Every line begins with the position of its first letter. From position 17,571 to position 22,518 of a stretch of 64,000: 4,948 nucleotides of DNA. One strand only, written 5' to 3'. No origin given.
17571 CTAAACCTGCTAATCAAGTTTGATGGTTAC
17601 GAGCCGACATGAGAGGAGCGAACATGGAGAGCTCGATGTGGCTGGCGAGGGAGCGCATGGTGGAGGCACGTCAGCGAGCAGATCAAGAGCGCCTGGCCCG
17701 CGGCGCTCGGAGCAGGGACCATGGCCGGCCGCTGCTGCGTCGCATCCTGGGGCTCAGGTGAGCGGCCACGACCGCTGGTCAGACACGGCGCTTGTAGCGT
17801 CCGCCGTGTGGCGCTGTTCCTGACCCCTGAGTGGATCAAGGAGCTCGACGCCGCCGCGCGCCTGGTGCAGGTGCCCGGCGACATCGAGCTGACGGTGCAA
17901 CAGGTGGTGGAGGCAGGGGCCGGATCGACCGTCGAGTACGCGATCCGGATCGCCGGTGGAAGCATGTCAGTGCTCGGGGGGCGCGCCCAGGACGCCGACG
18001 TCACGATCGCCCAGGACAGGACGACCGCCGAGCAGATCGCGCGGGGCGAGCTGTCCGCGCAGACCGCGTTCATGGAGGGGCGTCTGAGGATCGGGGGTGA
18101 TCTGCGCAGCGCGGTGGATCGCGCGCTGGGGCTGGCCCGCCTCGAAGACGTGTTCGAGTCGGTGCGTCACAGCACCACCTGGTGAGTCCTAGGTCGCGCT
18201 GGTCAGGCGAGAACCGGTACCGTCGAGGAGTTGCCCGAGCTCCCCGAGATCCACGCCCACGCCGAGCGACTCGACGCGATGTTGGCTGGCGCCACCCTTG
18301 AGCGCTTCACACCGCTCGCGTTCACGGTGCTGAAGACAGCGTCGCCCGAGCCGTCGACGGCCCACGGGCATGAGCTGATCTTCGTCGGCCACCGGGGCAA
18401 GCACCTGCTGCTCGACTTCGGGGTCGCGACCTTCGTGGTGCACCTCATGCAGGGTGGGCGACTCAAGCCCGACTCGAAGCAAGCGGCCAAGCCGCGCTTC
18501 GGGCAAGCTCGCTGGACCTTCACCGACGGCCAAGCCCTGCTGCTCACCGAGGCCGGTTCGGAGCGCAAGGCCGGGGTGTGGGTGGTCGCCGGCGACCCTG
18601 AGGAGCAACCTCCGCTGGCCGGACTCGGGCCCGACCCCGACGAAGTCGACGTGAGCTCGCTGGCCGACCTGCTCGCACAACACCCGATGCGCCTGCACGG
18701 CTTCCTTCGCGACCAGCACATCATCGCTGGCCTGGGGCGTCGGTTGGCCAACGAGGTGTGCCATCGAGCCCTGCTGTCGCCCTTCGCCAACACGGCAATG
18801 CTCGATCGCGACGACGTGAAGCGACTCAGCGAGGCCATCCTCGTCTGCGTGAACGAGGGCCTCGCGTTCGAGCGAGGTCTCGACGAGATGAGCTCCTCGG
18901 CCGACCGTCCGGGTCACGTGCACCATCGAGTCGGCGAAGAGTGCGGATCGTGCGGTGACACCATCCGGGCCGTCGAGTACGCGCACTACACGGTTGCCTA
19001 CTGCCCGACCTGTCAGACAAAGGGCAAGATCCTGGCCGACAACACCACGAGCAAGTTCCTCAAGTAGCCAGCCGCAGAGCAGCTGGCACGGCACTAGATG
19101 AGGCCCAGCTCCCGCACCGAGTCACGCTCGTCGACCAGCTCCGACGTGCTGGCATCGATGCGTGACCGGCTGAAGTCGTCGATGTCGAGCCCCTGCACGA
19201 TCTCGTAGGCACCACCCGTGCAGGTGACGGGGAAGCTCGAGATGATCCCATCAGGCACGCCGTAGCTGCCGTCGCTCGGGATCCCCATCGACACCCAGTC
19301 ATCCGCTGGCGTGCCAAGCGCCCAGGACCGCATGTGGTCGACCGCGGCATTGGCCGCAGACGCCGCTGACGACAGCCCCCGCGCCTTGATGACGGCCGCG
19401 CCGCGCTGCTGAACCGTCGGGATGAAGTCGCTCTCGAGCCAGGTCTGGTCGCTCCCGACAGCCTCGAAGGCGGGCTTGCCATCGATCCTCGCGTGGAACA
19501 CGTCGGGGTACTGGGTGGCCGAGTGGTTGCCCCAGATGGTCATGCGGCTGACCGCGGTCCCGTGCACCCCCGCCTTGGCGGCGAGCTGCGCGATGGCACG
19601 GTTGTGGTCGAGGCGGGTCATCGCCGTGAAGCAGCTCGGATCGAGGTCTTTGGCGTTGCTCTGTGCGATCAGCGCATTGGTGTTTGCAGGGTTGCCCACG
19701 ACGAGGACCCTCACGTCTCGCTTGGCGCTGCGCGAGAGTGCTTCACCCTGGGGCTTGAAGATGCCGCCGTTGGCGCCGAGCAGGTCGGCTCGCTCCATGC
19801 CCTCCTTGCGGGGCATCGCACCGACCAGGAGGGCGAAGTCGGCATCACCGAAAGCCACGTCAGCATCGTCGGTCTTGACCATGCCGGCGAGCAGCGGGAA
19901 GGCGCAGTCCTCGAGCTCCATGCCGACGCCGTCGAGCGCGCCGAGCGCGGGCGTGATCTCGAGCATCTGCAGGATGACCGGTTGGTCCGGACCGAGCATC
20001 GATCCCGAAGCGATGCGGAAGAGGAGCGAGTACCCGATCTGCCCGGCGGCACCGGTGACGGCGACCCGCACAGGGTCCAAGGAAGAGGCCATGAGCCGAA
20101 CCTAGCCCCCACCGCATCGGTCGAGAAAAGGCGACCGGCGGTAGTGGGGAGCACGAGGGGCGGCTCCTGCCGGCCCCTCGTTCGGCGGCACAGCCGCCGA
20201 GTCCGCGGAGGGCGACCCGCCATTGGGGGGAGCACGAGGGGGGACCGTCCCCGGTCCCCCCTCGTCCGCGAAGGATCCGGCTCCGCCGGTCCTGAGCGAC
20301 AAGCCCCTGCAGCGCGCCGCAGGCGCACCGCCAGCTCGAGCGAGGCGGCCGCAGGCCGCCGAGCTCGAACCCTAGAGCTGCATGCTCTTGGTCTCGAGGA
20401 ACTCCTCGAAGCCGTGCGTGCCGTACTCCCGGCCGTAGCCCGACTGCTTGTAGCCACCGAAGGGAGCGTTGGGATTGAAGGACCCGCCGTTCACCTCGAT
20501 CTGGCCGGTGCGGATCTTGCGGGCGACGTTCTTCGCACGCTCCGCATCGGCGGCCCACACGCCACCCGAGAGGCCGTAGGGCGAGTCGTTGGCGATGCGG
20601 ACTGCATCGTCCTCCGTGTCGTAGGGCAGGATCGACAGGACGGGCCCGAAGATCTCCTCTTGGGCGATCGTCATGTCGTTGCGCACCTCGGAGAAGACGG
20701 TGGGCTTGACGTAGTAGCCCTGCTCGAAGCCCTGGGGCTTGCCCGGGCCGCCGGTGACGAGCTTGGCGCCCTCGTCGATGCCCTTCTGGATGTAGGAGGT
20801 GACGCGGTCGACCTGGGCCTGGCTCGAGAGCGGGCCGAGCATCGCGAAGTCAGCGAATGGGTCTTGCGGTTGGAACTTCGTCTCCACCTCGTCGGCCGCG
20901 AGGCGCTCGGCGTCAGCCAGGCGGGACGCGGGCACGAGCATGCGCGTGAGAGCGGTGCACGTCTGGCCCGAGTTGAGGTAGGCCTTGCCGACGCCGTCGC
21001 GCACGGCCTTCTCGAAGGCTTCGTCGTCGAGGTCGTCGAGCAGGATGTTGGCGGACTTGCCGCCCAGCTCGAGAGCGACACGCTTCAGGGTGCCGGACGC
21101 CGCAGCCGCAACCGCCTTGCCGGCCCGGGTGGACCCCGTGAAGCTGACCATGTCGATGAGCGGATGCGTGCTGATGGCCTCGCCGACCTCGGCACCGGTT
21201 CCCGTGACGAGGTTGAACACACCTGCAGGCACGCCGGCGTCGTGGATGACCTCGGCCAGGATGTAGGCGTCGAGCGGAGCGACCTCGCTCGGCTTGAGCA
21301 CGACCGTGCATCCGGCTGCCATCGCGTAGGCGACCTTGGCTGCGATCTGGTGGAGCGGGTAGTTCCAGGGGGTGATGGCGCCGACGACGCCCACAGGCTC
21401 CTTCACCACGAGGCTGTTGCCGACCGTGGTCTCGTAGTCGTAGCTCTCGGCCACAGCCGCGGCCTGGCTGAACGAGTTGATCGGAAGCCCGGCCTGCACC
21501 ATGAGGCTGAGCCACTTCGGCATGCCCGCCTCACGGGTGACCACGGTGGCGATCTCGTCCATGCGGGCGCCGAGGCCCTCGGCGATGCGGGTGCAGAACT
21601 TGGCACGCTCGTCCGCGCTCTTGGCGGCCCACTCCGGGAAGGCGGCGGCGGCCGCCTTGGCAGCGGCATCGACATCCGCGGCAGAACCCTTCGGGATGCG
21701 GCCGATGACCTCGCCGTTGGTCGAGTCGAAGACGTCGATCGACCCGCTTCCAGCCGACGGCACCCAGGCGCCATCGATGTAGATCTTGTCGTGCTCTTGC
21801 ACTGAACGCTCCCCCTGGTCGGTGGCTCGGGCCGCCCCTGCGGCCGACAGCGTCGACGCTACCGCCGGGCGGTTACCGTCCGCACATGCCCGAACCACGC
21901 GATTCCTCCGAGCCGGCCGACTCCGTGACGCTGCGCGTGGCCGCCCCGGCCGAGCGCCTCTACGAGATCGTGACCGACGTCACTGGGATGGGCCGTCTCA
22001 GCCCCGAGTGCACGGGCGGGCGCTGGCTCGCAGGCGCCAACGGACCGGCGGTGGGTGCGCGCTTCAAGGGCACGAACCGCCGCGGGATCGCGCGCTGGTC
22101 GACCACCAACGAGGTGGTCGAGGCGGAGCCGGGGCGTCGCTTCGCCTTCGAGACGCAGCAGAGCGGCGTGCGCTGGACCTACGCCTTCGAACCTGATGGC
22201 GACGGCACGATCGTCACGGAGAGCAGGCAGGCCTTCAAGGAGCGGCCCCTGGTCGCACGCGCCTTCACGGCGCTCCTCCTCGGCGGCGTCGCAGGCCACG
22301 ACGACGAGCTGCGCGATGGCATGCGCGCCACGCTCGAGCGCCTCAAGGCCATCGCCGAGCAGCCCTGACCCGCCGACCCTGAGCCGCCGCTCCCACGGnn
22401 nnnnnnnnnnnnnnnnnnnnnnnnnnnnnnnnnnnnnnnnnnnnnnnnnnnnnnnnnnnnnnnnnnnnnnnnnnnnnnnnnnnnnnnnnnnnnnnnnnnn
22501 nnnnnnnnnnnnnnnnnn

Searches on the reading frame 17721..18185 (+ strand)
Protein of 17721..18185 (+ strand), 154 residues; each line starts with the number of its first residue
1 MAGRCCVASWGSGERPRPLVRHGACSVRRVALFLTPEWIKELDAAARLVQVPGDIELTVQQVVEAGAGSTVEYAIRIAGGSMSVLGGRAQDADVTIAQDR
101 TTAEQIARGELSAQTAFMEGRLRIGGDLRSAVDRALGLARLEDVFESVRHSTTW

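Call 49: search_protein_families(library=pfam, proteins=[window:17721-18185:+], max_evalue=0.00001)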
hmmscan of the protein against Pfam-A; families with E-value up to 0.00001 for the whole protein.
window:17721-18185:+ (154 aa): 1 family
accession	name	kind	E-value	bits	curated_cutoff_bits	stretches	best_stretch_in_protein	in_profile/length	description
PF02036.22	SCP2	-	8.1e-10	39.4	21.3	1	58-130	27-92/101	SCP-2 sterol transfer family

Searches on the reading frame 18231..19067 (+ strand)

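Call 49: search_protein_families(library=pfam, proteins=[window:18231-19067:+], max_evalue=0.00001)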
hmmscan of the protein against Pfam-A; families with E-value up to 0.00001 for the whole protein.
window:18231-19067:+ (278 aa): 2 families
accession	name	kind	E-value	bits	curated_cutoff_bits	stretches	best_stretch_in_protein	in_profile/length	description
PF01149.29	Fapy_DNA_glyco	-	2.5e-13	51.1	25.5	1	1-107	1-110/117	Formamidopyrimidine-DNA glycosylase N-terminal domain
PF06831.19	H2TH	-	5e-08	33.3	34.7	1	132-214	1-85/93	Formamidopyrimidine-DNA glycosylase H2TH domain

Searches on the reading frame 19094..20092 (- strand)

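Call 49: search_protein_families(library=pfam, proteins=[window:19094-20092:-], max_evalue=0.00001)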
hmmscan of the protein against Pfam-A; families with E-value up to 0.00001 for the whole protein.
window:19094-20092:- (332 aa): 2 families
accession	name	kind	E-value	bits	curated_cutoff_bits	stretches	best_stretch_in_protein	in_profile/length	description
PF02866.23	Ldh_1_C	-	3.4e-44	151.4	22.6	1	159-326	1-170/174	lactate/malate dehydrogenase, alpha/beta C-terminal domain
PF00056.29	Ldh_1_N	-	3.9e-31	108.4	27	1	8-148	1-133/141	lactate/malate dehydrogenase, NAD binding domain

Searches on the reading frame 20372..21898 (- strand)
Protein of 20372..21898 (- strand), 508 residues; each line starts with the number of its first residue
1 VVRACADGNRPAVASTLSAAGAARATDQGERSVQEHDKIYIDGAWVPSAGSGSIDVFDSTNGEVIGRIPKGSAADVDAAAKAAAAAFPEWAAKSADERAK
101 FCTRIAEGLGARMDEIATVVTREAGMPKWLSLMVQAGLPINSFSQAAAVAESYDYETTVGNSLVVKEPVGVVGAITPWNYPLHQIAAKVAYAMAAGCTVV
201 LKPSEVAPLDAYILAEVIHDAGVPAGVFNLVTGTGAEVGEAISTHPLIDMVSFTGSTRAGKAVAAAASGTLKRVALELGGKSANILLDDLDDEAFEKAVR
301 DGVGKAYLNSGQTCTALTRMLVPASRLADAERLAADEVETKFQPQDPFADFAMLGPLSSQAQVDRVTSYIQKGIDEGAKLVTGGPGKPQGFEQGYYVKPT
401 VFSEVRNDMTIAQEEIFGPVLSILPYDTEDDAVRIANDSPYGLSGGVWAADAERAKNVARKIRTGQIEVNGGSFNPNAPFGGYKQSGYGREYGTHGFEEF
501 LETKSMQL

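Call 49: search_protein_families(library=pfam, proteins=[window:20372-21898:-], max_evalue=0.00001)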
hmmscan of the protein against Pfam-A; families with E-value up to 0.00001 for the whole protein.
window:20372-21898:- (508 aa): 1 family
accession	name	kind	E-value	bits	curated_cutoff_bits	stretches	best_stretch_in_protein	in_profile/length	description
PF00171.27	Aldedh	-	1.9e-155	518.3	23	1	45-505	1-460/461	Aldehyde dehydrogenase family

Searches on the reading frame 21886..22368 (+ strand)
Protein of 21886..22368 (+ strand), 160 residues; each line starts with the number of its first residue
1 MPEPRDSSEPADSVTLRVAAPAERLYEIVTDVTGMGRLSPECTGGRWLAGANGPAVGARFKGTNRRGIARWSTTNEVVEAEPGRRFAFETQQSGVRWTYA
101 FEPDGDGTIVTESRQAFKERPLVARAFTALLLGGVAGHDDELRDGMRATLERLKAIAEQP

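Call 49: search_protein_families(library=pfam, proteins=[window:21886-22368:+], max_evalue=0.00001)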
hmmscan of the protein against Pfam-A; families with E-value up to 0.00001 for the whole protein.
window:21886-22368:+ (160 aa): 2 families
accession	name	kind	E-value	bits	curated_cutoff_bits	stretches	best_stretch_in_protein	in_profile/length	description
PF10604.15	Polyketide_cyc2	-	2e-16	61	27.4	1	14-158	6-142/142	Polyketide cyclase / dehydrase and lipid transport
PF03364.25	Polyketide_cyc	-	1.9e-07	31.8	23.4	1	18-111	1-107/126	Polyketide cyclase / dehydrase and lipid transport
